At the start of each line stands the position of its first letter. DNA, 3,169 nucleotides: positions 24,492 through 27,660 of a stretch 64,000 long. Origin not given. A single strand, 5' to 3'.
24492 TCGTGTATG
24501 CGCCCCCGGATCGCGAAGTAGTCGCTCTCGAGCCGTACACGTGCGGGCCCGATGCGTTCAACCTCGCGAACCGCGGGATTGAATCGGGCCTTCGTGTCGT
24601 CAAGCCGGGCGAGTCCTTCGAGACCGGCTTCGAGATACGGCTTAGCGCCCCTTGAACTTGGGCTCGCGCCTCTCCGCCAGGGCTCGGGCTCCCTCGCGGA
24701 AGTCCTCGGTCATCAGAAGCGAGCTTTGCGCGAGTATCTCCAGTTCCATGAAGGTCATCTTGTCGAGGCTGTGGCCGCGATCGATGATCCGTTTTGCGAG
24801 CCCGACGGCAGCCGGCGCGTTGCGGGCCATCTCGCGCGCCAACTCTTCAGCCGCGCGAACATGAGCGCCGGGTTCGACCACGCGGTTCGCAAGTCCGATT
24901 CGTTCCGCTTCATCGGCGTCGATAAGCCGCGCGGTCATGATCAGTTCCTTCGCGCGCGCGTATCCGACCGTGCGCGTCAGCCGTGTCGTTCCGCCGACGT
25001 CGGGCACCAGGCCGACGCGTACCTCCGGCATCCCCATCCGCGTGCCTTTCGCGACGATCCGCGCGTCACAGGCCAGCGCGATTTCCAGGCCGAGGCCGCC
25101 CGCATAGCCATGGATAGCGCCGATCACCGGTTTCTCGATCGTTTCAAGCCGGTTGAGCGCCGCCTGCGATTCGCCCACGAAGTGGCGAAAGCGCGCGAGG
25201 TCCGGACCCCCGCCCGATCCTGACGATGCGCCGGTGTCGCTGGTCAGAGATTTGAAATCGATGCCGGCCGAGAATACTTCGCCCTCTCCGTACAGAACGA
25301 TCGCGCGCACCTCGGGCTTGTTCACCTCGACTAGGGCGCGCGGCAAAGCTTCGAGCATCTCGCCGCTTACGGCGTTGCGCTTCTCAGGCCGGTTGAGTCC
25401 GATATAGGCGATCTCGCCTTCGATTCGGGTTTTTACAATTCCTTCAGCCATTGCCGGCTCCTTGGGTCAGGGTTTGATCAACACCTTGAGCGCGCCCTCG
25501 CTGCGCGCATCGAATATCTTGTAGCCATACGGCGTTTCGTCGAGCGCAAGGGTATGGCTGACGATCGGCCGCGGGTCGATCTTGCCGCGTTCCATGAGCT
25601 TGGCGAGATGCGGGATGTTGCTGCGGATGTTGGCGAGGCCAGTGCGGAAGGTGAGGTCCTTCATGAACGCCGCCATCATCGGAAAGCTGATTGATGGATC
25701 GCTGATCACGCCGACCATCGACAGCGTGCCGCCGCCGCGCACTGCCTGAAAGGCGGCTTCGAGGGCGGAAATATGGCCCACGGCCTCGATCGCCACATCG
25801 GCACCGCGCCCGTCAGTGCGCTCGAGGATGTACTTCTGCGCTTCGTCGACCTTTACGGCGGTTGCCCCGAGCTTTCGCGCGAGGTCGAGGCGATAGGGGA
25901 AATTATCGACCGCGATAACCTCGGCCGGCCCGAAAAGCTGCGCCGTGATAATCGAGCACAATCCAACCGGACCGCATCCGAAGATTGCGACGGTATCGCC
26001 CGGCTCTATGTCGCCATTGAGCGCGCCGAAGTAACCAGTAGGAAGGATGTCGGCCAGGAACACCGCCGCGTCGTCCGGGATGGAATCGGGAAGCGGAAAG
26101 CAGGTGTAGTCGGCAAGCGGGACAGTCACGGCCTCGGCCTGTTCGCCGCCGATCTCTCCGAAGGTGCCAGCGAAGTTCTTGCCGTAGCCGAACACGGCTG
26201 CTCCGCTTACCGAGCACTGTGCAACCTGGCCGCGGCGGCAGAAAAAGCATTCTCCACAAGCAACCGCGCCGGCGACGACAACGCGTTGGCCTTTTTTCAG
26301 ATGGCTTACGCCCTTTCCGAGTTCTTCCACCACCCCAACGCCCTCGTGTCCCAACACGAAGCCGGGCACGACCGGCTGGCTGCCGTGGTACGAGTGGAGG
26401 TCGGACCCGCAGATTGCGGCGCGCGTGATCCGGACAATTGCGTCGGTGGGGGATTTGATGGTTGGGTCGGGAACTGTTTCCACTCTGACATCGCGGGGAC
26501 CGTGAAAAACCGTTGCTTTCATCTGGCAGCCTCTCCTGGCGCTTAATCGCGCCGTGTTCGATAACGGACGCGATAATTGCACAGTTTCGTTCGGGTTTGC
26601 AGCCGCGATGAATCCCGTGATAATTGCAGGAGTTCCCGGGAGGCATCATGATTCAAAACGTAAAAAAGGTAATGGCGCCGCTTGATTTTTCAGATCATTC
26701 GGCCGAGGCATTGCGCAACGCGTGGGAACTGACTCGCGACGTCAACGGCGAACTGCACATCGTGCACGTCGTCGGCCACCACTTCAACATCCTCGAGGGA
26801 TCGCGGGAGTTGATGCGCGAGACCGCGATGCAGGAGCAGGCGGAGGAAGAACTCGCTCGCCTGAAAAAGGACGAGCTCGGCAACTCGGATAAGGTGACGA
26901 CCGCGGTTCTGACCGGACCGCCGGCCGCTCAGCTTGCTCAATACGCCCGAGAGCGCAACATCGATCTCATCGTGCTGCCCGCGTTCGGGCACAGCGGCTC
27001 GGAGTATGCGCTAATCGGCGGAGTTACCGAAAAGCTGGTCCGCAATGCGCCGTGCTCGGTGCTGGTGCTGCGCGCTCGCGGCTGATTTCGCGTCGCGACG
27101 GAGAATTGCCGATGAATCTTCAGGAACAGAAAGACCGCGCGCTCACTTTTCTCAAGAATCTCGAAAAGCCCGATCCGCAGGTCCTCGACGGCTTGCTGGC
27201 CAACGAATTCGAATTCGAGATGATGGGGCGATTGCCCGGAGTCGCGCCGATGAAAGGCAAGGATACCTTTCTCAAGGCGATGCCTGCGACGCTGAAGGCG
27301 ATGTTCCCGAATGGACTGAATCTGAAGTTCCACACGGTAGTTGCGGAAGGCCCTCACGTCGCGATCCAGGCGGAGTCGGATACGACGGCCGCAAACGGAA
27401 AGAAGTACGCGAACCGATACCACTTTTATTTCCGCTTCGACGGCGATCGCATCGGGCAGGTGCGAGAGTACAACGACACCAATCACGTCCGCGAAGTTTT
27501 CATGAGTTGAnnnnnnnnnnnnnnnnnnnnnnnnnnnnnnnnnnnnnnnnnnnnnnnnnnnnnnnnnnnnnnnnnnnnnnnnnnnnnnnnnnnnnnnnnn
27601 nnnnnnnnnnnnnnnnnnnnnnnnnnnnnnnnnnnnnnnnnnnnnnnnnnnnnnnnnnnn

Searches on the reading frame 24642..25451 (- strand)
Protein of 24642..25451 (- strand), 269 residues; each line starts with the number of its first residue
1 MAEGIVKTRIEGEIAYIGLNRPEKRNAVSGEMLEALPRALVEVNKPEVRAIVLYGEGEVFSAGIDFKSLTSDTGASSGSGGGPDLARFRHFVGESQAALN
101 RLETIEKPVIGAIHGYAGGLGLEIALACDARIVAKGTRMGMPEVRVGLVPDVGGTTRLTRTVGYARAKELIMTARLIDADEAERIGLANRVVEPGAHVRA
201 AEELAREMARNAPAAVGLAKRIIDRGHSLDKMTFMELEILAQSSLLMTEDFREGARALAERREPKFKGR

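Call 3: search_protein_families(library=pfam, proteins=[window:24642-25451:-], max_evalue=0.01)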
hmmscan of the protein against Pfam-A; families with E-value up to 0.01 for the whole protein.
window:24642-25451:- (269 aa): 2 families
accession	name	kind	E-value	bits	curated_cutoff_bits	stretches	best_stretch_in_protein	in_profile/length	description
PF00378.25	ECH_1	-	2.3e-52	178.3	27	1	10-268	2-250/251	Enoyl-CoA hydratase/isomerase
PF16113.10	ECH_2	-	7.9e-38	131.2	27.2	2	15-204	2-184/335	Enoyl-CoA hydratase/isomerase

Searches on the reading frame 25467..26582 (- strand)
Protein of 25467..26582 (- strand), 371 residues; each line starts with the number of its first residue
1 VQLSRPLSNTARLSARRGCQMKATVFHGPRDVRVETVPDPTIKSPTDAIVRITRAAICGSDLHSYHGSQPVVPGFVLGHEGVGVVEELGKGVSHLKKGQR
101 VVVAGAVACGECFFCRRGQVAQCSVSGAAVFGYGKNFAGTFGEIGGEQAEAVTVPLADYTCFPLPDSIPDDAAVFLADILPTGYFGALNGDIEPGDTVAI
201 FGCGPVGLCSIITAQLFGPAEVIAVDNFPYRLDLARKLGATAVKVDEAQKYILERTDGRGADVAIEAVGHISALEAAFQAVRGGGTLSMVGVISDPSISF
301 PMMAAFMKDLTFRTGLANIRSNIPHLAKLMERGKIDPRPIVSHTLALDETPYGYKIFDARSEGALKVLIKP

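Call 3: search_protein_families(library=pfam, proteins=[window:25467-26582:-], max_evalue=0.01)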
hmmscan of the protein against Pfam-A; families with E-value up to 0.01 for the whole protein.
window:25467-26582:- (371 aa): 6 families
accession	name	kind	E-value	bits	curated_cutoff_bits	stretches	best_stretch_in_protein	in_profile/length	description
PF08240.17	ADH_N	-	6e-24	84.7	23.5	1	45-166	2-104/104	Alcohol dehydrogenase GroES-like domain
PF00107.32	ADH_zinc_N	-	3.2e-23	82.5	31.8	1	205-329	1-126/129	Zinc-binding dehydrogenase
PF13602.12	ADH_zinc_N_2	-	1.1e-06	30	27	1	238-350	1-116/134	Zinc-binding dehydrogenase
PF16912.11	Glu_dehyd_C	-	2.7e-06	27.4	34.9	1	196-299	32-138/211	Glucose dehydrogenase C-terminus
PF02254.24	TrkA_N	-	0.002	18.9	23.8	1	198-273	1-75/116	TrkA-N domain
PF01262.27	AlaDh_PNT_C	-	0.0028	17.5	23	1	187-268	18-100/214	Alanine dehydrogenase/PNT, C-terminal domain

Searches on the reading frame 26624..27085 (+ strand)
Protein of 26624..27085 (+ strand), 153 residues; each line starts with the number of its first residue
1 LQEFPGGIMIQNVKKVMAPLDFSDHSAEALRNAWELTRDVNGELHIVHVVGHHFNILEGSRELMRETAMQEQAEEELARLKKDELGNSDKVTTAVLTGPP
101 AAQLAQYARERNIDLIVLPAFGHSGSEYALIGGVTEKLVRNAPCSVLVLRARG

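Call 3: search_protein_families(library=pfam, proteins=[window:26624-27085:+], max_evalue=0.01)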
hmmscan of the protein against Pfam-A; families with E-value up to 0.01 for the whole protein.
window:26624-27085:+ (153 aa): 1 family
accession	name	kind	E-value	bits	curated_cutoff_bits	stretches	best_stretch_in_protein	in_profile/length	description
PF00582.32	Usp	-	2.4e-29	103.1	24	1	13-150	2-141/141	Universal stress protein family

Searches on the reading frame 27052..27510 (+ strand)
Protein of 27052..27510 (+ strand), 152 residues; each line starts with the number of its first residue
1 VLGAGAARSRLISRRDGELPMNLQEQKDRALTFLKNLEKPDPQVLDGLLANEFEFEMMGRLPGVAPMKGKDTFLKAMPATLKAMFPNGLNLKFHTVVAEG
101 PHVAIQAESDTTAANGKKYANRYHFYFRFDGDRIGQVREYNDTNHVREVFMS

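Call 3: search_protein_families(library=pfam, proteins=[window:27052-27510:+], max_evalue=0.01)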
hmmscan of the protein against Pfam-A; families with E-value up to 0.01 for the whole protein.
window:27052-27510:+ (152 aa): 2 families
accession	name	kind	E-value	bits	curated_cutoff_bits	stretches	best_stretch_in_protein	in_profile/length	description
PF12680.13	SnoaL_2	-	5.7e-10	40.2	27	1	33-134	4-99/102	SnoaL-like domain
PF07366.18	SnoaL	-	4.8e-06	26.9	28.4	1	30-143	3-119/126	SnoaL-like polyketide cyclase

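Call 4: search_protein_families(library=ncbifam, proteins=[window:27052-27510:+], max_evalue=0.01)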
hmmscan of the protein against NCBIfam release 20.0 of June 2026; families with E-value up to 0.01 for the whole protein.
window:27052-27510:+ (152 aa): 0 families
